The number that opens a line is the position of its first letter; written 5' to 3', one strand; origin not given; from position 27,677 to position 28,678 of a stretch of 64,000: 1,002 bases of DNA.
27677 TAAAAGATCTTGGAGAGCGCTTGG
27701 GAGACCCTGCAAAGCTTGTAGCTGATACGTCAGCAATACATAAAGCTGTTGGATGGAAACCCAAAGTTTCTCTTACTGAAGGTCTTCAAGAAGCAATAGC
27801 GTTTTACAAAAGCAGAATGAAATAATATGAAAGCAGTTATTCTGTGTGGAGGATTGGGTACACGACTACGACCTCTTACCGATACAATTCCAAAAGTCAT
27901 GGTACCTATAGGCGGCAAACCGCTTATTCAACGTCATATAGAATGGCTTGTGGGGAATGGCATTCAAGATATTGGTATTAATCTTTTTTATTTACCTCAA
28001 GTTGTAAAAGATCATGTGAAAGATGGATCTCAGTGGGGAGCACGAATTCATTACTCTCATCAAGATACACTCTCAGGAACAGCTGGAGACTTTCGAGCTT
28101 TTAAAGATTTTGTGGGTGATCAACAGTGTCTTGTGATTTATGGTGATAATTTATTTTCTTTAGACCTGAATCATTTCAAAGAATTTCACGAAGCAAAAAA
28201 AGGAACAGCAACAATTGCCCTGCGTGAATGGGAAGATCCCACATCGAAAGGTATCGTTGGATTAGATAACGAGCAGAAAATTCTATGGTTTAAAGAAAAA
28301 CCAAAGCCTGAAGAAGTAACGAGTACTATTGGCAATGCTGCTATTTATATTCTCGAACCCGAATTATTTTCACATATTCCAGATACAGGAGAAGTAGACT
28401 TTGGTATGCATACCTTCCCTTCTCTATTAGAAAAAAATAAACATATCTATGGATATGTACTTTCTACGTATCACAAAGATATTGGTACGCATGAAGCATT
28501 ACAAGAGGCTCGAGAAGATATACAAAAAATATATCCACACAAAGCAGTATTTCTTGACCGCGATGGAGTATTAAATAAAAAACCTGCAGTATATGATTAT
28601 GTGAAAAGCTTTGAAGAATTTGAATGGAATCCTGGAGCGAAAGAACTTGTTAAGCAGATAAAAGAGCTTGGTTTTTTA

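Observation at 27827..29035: Unusual HddC (nucleotidyltransferase) - GmhB (heptose bisphosphate phosphatase) gene fusion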

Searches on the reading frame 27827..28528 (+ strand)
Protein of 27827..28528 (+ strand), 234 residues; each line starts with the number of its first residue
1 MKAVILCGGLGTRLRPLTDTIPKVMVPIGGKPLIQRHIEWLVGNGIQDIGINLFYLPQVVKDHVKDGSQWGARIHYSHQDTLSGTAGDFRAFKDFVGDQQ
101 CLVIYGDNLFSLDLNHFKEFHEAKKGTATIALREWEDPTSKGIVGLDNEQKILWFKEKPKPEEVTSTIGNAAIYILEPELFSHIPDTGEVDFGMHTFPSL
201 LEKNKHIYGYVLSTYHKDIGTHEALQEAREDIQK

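Call 52: search_solved_structures(query=window:27827-28528:+, max_evalue=1e-12, show_alignments=5)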
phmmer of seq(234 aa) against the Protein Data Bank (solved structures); distinct sequences matched with E-value up to 1e-12: 36.
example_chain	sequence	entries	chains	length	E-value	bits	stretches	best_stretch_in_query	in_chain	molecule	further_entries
8x7s_B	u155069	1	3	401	1.1e-36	129.7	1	1-221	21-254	UTP--glucose-1-phosphate uridylyltransferase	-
3hl3_A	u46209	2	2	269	2.8e-24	89.1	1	1-229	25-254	Glucose-1-phosphate thymidylyltransferase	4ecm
8yre_D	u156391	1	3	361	4.9e-24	88.3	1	1-221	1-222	Mannose-1-phosphate guanylyltransferase 1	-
7x8j_A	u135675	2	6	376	5.5e-24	88.2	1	1-221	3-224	Mannose-1-phosphate guanylyltransferase 1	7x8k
5ify_A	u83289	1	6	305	6.8e-23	84.6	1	2-163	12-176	Glucose-1-phosphate thymidylyltransferase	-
7d72_K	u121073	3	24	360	3.9e-22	82.1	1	1-221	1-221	Mannose-1-phosphate guanyltransferase beta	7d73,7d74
7whr_B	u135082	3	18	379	8.5e-22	81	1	1-221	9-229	Nucleotidyl transferase family protein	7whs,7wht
6n0u_A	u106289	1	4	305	2.6e-21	79.4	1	2-175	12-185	Glucose-1-phosphate thymidylyltransferase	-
1lvw_A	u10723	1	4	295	4.1e-21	78.7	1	1-174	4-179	glucose-1-phosphate thymidylyltransferase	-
1h5s_A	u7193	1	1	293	5.7e-21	78.3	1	2-172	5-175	Glucose-1-phosphate thymidylyltransferase 1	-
1h5r_B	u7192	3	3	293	5.7e-21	78.3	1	2-175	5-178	GLUCOSE-1-PHOSPHATE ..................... | Glucose-1-phosphate thymidylyltransferase 1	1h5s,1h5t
1h5r_A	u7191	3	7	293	5.7e-21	78.3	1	2-175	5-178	GLUCOSE-1-PHOSPHATE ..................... | Glucose-1-phosphate thymidylyltransferase 1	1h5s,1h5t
1mp3_A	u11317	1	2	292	7.5e-21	77.9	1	2-164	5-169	GLUCOSE-1-PHOSPHATE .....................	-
1h5s_D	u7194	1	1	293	7.9e-21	77.8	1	2-175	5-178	Glucose-1-phosphate thymidylyltransferase 1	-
1mp4_A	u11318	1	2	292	1.1e-20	77.4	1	2-229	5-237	W224H Variant of S. Enterica RmlA Bound to UDP-Glucose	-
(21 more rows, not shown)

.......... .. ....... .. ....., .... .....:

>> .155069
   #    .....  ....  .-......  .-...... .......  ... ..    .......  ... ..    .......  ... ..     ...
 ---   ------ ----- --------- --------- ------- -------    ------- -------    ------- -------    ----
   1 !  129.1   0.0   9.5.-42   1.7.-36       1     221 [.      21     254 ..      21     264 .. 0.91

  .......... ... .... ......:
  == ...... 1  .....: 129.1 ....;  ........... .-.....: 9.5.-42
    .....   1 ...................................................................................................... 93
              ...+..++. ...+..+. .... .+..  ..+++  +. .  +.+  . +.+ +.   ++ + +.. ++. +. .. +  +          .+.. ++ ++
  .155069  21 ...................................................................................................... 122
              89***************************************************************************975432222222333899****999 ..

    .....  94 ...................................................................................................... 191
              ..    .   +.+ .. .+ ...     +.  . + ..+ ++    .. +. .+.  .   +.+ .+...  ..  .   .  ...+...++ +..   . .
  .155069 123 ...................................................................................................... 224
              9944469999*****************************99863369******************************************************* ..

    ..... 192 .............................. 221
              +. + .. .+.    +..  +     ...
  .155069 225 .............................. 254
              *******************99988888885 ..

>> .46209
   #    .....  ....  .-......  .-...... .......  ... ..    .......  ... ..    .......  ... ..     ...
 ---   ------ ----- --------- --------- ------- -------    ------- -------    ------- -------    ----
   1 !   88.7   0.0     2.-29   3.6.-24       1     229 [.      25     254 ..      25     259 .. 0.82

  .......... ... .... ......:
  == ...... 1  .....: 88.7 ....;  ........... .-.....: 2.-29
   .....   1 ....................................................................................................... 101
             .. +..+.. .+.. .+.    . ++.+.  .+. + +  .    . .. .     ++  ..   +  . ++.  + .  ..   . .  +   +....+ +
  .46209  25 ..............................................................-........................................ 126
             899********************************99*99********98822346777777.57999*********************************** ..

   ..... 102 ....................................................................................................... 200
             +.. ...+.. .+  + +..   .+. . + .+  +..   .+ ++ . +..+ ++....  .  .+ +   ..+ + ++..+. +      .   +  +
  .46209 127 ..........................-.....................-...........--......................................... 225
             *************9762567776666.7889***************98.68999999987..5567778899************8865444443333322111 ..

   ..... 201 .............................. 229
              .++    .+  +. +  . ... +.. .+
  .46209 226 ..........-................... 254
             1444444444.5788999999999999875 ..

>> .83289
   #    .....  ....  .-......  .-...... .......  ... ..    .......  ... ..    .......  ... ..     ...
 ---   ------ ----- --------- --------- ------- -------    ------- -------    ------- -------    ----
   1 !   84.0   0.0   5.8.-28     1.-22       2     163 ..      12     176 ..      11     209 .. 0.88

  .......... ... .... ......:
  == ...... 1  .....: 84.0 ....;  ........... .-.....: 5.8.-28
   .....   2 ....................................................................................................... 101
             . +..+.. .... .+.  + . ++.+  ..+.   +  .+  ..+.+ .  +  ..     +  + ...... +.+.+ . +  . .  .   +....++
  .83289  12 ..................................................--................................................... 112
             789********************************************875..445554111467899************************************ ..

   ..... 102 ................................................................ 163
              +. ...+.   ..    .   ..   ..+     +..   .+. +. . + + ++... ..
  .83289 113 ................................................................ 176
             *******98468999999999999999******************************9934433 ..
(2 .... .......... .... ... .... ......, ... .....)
